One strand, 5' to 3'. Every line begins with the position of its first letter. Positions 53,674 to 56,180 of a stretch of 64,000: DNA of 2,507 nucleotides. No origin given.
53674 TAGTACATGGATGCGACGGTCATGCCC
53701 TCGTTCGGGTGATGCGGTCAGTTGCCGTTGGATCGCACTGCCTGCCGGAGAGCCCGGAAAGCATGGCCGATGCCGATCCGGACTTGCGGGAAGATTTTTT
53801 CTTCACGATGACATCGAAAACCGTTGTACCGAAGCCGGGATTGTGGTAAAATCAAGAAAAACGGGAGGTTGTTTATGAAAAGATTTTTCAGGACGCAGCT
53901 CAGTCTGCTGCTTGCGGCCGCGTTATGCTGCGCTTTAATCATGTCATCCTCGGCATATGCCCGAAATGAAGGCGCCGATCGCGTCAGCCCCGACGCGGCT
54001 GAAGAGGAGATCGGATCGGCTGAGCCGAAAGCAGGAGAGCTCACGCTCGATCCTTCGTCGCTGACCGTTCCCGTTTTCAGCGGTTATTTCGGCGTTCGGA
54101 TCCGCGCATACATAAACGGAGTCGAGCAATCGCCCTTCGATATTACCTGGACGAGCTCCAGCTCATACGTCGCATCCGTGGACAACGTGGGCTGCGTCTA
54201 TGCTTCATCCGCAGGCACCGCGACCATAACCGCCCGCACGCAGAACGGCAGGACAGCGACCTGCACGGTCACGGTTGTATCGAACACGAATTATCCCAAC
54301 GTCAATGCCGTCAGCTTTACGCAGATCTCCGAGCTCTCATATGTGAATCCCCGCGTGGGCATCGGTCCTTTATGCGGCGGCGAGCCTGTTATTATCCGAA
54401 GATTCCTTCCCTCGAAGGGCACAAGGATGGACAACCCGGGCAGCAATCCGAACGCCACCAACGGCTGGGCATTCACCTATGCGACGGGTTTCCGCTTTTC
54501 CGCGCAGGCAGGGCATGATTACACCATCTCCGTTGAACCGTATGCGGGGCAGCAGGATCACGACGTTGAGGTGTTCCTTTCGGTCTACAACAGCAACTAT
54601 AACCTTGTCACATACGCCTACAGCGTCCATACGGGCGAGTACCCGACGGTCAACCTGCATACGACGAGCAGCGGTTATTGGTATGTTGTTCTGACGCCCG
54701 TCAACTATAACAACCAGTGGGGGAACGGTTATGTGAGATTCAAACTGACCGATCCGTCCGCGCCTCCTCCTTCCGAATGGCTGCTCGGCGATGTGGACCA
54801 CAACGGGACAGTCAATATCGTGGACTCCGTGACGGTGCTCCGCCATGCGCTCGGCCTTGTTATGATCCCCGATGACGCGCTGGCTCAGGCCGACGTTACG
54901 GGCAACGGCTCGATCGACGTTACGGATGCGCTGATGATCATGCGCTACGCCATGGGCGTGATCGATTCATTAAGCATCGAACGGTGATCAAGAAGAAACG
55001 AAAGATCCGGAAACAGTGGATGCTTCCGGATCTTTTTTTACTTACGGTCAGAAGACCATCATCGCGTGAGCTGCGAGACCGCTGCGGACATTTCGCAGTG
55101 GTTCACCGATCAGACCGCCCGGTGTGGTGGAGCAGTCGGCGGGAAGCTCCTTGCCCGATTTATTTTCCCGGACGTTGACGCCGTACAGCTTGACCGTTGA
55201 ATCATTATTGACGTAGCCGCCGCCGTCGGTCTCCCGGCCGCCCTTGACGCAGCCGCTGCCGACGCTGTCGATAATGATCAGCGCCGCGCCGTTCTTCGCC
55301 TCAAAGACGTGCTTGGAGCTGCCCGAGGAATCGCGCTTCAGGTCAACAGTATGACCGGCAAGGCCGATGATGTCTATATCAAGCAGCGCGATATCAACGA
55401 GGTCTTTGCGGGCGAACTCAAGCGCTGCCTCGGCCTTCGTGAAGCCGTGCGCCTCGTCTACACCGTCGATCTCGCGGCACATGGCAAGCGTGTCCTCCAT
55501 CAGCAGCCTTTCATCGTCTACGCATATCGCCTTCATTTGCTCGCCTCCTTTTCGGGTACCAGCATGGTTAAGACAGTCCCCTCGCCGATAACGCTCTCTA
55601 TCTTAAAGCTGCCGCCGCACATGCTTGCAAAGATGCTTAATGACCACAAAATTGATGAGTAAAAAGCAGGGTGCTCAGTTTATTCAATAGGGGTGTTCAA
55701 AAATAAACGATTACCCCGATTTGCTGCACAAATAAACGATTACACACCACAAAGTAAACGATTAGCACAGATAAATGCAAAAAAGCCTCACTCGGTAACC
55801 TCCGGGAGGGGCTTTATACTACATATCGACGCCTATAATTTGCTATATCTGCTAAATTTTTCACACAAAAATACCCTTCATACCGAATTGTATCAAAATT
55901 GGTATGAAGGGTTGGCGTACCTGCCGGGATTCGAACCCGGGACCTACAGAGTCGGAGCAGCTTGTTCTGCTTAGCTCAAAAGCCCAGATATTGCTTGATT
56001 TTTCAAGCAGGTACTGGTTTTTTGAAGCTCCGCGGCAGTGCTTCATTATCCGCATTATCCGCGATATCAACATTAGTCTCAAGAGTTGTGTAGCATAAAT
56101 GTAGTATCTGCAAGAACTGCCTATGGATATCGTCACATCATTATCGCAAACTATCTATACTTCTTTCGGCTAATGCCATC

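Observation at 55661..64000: Low-G+C mosaic accessory region: secreted cell-wall hydrolases interleaved with unknown lipoproteins, beginning at a tRNA-Arg fragment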

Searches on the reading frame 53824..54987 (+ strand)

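Call 6: search_protein_families(library=pfam, proteins=[window:53824-54987:+], max_evalue=0.1)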
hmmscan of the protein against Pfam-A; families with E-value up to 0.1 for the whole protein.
window:53824-54987:+ (387 aa): 4 families
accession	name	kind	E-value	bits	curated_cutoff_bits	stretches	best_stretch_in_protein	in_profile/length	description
PF00404.24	Dockerin_1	-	8.5e-09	35.9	22.9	1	321-375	1-55/57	Dockerin type I domain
PF02368.24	Big_2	-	1.7e-08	34.7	22.8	1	105-149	34-79/79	Bacterial Ig-like domain (group 2)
PF04151.21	PPC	-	0.027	15.8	25.9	1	223-290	5-68/70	Bacterial pre-peptidase C-terminal domain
PF22359.2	Big-like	-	0.051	14.3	27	1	106-151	2-46/48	Bacterial Ig-like domain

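Call 83: search_protein_families(library=pfam, proteins=[L003:11194-11697:+, L003:11766-12203:+], max_evalue=0.01)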
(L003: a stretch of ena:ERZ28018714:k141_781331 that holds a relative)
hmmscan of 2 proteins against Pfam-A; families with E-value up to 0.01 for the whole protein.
L003:11194-11697:+ (167 aa): 0 families

L003:11766-12203:+ (145 aa): 0 families

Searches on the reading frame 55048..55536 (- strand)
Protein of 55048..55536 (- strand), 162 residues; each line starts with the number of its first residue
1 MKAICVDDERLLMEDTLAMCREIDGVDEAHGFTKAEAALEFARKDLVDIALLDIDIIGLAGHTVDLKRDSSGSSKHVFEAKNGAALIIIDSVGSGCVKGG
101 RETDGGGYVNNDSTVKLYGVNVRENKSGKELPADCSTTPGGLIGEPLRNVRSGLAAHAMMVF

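Call 6: search_protein_families(library=pfam, proteins=[window:55048-55536:-], max_evalue=0.1)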
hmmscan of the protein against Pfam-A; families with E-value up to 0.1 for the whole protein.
window:55048-55536:- (162 aa): 2 families
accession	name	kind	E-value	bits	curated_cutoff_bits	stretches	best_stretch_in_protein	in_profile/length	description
PF00072.30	Response_reg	-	0.0002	22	30.2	1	4-63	2-59/111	Response regulator receiver domain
PF23982.2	XM1_gp53_minor_capsid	-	0.085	13.1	27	0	102-138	46-82/154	XM1 gp53 minor capsid protein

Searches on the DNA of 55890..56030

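Call 61: search_rna_families(source=window, start=55890, end=56030, threshold=evalue, max_evalue=10, show_alignments=3)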
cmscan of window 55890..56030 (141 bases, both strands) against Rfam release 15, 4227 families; matches with E-value up to 10: 14.
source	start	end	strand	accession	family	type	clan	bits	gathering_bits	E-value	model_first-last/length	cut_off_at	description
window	56000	56027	+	RF01334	CRISPR-DR21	Gene; CRISPR;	-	20.8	48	0.13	1-37/37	no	CRISPR RNA direct repeat element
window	55917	55953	-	RF01684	mascRNA-menRNA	Gene;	-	18.7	42.5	0.1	1-56/56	no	MALAT1-associated small cytoplasmic RNA/MEN beta RNA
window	55976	56027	+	RF03474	mir-4766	Gene; miRNA;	-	17.5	72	0.36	1-56/56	no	mir-4766 microRNA precursor family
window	55990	56030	+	RF00751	mir-12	Gene; miRNA;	-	13.9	55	2.7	1-41/74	3'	mir-12 microRNA precursor family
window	55926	55938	+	RF04351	Plastid-psbl-rps4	Cis-reg;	-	13.5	68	1.9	11-23/53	no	Plastid-psbl-rps4 3UTR RNA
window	55979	56019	+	RF04352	Plastid-psbA-4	Cis-reg;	CL00153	13.5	56.8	9.6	1-61/61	no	Plastid-psbA-4 3UTR RNA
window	55926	55995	-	RF01044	mir-345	Gene; miRNA;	-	12.7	65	3.2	1-91/91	no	mir-345 microRNA precursor family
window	55915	55991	+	RF04354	Plastid-ycf2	Cis-reg;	-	12.7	65.7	4.3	1-75/75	no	Plastid-ycf2 5UTR RNA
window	55972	56023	-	RF03528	mir-1264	Gene; miRNA;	-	12.2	79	8.5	1-67/67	no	mir-1264 microRNA precursor family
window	55952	56027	+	RF02147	MEG8_3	Gene; lncRNA;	-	12.1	40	0.47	1-66/66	no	Maternally expressed 8 exon 3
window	55924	55941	-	RF00023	tmRNA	Gene;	CL00001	11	47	0.0061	346-363/374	no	transfer-messenger RNA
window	55898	55947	-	RF03058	sul1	Cis-reg; riboswitch;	-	11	36.2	7.4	1-56/56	no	sul1 RNA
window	55956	55971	-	RF03092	Ocean-VII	Gene; sRNA;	-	8.7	53.5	4.1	20-36/41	no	Ocean-VII RNA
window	55924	55940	-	RF04321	tmRNA_permuted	Gene;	-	8.2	47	6.3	36-52/213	no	permuted transfer-messenger RNA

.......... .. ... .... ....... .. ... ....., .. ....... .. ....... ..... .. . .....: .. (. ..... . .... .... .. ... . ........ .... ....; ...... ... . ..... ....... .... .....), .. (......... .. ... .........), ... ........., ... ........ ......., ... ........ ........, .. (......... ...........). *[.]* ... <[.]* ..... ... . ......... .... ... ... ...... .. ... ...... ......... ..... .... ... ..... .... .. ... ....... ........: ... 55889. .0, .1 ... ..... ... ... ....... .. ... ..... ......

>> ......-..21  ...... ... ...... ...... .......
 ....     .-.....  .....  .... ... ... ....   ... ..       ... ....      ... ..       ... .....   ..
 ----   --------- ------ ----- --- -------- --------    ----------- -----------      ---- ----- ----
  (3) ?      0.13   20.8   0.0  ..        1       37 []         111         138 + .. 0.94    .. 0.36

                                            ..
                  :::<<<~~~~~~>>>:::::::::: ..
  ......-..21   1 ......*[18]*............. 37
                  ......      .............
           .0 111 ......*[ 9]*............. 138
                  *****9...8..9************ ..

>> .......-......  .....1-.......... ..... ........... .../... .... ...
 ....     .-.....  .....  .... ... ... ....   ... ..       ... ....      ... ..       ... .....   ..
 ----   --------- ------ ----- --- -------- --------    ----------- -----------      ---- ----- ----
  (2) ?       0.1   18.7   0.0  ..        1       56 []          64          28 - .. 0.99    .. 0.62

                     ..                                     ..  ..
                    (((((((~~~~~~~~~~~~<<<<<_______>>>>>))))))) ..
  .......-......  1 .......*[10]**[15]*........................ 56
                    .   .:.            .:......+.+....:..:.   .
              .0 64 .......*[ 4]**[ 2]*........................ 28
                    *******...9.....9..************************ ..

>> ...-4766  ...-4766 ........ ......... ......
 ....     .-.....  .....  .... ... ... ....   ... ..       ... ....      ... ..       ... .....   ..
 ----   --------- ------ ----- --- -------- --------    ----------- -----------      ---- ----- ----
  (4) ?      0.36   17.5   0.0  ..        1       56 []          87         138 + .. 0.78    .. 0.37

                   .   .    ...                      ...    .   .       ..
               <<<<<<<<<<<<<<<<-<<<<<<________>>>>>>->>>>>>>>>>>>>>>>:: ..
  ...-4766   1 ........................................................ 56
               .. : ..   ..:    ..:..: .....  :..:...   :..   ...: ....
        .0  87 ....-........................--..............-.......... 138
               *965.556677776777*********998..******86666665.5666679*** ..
